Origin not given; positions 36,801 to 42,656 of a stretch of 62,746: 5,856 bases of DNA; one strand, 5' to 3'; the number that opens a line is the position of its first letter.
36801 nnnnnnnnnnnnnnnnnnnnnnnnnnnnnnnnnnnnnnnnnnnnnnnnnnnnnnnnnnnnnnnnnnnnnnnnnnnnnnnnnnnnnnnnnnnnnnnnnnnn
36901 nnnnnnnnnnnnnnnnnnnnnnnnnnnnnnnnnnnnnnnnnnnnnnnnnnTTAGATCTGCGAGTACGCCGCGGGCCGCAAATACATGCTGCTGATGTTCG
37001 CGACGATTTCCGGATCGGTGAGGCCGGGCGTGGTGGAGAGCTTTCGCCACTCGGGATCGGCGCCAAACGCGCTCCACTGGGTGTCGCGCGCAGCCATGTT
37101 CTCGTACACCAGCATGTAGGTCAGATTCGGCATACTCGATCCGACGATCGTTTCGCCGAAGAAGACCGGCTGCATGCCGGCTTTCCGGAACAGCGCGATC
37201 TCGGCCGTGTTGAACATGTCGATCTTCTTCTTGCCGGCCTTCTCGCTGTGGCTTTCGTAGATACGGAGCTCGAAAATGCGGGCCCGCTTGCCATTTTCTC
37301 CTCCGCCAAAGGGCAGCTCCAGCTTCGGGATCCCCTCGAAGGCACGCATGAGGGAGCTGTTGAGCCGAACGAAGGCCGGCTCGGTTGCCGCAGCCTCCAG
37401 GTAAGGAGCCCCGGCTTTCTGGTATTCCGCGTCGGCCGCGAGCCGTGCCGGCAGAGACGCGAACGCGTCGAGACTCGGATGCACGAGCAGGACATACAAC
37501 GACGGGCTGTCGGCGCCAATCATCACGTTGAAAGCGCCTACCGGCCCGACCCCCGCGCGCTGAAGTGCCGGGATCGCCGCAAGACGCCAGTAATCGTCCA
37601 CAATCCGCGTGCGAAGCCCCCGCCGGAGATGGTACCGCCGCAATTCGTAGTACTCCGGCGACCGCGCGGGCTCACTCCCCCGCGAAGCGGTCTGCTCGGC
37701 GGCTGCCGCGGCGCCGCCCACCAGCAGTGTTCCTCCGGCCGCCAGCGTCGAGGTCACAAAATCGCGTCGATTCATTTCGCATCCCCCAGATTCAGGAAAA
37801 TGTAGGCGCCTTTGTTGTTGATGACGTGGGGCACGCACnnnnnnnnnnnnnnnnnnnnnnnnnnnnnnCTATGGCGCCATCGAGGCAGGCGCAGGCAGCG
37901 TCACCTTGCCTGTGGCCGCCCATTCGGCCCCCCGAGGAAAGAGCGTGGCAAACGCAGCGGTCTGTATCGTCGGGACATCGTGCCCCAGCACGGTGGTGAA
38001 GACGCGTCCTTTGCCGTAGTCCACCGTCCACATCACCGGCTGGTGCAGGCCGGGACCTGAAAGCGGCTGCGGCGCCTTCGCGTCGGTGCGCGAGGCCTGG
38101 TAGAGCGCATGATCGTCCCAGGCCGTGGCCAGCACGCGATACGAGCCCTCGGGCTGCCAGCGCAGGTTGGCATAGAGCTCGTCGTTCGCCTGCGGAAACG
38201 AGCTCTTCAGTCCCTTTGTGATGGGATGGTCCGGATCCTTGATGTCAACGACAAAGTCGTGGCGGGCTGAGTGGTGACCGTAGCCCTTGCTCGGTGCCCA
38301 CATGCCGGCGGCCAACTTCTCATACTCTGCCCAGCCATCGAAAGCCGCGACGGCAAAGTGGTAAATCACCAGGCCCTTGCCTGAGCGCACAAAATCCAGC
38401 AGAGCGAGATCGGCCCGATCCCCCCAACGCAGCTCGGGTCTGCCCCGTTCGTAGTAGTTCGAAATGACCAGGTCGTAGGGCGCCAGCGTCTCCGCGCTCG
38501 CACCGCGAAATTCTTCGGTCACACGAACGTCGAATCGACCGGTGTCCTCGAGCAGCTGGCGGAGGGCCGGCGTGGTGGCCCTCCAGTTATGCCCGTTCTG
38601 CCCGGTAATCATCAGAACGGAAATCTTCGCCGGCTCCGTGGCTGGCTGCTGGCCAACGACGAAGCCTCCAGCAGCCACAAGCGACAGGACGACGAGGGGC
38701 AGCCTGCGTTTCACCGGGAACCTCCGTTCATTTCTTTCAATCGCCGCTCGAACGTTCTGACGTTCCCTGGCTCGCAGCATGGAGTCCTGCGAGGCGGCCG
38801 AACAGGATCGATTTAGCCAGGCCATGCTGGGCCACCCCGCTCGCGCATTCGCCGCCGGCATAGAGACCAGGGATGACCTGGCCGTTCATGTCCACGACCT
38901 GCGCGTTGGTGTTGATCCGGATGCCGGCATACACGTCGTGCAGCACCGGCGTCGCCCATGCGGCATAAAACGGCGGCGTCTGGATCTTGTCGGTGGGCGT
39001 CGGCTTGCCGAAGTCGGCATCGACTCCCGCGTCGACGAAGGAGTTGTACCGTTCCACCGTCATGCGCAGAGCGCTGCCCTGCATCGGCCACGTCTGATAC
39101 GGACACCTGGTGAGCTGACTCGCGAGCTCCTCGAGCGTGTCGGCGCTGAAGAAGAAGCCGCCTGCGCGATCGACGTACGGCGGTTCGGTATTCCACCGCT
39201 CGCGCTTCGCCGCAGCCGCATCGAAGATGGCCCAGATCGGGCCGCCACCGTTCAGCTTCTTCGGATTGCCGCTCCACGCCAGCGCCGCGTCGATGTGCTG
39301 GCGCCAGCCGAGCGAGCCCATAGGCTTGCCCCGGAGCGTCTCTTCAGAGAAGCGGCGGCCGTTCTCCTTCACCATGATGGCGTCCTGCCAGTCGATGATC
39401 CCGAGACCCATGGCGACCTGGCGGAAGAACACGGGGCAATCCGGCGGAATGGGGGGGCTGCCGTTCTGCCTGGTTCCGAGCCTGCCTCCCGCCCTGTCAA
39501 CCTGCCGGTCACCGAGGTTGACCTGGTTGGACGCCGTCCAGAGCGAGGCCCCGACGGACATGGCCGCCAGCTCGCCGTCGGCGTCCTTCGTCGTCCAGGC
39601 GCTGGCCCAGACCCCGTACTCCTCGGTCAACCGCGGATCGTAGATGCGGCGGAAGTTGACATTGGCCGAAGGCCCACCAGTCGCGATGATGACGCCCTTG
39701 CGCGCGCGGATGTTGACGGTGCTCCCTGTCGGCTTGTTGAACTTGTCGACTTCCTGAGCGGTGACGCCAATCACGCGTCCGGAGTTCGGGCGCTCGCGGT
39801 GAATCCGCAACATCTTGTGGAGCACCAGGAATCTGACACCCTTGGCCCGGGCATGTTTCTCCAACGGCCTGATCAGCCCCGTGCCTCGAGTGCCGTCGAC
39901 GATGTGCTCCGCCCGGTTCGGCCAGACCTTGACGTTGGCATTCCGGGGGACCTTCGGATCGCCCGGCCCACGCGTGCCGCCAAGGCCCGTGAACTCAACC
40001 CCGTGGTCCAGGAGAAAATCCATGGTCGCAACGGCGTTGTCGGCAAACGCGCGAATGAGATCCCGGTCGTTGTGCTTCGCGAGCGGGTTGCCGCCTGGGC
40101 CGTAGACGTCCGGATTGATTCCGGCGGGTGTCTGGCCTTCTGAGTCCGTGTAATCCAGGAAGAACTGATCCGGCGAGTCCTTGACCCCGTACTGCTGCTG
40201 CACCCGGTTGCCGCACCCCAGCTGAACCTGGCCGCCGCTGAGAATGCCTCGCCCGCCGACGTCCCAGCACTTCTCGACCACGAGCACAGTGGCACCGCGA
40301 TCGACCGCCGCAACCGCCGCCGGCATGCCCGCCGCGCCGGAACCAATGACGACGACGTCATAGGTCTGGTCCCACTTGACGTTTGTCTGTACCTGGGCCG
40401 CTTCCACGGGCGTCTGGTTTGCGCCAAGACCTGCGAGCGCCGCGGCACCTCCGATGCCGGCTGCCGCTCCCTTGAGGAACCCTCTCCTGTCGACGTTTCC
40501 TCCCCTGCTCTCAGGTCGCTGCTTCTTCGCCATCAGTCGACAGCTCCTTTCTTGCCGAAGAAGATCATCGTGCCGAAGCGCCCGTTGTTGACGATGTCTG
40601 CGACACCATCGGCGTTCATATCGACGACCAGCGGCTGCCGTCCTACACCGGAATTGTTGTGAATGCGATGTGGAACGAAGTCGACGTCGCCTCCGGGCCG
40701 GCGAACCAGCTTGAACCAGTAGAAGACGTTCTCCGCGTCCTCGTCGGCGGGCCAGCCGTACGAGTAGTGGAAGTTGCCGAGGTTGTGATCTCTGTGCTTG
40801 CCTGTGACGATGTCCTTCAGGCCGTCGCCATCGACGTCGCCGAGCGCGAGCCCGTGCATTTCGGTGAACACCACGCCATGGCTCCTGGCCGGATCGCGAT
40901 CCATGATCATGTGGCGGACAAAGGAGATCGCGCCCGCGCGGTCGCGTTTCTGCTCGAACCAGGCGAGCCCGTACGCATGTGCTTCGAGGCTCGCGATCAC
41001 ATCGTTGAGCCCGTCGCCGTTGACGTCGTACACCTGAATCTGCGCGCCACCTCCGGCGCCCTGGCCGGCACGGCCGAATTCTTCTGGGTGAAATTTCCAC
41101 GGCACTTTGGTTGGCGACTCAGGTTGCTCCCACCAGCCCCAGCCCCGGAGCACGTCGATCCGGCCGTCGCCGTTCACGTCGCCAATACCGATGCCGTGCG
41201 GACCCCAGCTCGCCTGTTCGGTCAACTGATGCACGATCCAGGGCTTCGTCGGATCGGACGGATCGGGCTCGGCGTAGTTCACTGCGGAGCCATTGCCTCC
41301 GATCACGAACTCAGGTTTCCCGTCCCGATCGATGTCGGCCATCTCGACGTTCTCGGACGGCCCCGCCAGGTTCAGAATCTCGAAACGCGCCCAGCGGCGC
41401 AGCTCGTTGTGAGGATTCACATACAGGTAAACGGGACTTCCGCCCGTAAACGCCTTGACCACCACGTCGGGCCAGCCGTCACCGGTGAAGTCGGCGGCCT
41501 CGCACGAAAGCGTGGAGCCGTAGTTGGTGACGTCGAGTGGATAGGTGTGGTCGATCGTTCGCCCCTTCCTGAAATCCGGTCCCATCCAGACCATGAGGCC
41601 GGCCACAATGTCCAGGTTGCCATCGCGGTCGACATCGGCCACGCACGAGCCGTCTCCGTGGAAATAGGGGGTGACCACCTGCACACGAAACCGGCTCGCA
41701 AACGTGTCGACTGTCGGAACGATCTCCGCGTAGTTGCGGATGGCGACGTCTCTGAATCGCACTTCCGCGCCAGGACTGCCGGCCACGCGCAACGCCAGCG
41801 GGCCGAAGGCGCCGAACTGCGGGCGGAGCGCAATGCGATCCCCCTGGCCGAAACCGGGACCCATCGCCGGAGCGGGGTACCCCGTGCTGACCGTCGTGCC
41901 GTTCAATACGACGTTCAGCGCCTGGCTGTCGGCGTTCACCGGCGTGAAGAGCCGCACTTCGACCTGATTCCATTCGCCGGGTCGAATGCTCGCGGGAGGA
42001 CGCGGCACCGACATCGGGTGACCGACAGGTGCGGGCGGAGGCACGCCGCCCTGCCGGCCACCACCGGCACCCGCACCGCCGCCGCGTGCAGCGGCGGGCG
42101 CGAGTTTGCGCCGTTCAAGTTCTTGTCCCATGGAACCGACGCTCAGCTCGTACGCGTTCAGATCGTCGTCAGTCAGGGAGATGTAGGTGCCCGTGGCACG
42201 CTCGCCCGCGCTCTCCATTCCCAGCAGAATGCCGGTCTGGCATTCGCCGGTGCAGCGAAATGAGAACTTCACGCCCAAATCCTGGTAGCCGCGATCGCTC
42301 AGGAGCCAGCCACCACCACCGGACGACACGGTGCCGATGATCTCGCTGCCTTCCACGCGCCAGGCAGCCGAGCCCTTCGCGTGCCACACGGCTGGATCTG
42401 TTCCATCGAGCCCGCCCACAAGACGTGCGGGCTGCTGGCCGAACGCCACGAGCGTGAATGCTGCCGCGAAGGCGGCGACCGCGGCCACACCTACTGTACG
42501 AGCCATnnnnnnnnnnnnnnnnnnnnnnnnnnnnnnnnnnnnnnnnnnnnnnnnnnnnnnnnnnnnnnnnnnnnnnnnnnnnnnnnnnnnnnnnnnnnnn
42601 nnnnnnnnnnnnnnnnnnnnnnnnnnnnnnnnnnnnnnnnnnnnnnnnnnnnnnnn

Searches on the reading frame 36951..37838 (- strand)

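Call 11: search_protein_families(library=pfam, proteins=[window:36951-37838:-], max_evalue=0.00001)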
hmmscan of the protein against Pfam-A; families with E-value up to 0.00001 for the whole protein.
window:36951-37838:- (295 aa): 1 family
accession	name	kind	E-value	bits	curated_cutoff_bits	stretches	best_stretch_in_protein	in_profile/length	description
PF07978.19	NIPSNAP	-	6.4e-25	87.7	22.3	2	189-294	1-102/102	NIPSNAP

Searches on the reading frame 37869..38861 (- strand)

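Call 11: search_protein_families(library=pfam, proteins=[window:37869-38861:-], max_evalue=0.00001)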
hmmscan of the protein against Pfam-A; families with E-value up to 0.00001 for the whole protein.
window:37869-38861:- (330 aa): 1 family
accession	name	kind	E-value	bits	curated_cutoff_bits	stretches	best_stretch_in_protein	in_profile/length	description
PF06283.17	ThuA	-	1.3e-29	104.4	33.4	1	82-315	2-209/209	Trehalose utilisation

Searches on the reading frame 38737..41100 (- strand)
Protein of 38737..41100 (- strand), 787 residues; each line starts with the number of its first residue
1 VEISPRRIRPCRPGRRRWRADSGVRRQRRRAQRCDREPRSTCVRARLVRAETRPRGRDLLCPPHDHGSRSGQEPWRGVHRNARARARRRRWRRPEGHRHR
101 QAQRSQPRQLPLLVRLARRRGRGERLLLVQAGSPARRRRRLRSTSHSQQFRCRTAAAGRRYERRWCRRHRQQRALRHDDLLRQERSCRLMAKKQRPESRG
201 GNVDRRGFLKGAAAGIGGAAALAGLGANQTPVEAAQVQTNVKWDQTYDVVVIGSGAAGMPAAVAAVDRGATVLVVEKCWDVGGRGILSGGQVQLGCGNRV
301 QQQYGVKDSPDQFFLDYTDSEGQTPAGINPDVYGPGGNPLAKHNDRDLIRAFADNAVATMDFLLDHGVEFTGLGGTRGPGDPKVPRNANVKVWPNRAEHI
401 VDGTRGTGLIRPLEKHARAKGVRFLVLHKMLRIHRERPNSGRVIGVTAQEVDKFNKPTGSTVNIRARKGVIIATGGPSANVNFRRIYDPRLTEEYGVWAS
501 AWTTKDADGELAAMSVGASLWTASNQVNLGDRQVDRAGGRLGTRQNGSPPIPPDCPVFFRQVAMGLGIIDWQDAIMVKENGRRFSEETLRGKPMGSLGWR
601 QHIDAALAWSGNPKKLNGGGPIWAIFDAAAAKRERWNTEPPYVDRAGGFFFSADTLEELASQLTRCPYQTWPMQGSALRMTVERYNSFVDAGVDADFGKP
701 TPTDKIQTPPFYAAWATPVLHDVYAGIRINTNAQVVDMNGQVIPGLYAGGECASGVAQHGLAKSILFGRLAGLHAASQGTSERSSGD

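Call 11: search_protein_families(library=pfam, proteins=[window:38737-41100:-], max_evalue=0.00001)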
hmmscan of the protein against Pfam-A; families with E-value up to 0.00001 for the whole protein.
window:38737-41100:- (787 aa): 5 families
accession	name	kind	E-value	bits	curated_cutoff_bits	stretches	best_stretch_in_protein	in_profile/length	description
PF00890.30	FAD_binding_2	-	7.6e-41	141.1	20.4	1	248-756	1-403/414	FAD binding domain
PF12831.13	FAD_oxidored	-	4.2e-10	39.9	27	1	248-322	1-73/416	FAD dependent oxidoreductase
PF03486.20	HI0933_like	-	4.5e-07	30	50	1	248-290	2-44/244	HI0933-like protein Rossmann domain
PF01266.30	DAO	-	8.6e-07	29.2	27.9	1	248-491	1-217/353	FAD dependent oxidoreductase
PF07992.20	Pyr_redox_2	-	1.5e-06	28.3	26.1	0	247-281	1-31/291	Pyridine nucleotide-disulphide oxidoreductase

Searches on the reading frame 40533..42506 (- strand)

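Call 11: search_protein_families(library=pfam, proteins=[window:40533-42506:-], max_evalue=0.00001)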
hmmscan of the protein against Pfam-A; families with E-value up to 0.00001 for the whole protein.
window:40533-42506:- (657 aa): 3 families
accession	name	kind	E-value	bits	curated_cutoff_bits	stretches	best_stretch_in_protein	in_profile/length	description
PF13517.12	FG-GAP_3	-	1.5e-25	90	26.9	2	339-401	1-60/61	FG-GAP-like repeat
PF01839.29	FG-GAP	-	8.1e-17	61.2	22.1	0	337-361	7-36/37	FG-GAP repeat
PF06439.18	3keto-disac_hyd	-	2.4e-12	47.7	26.8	1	34-257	7-187/187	3-keto-disaccharide hydrolase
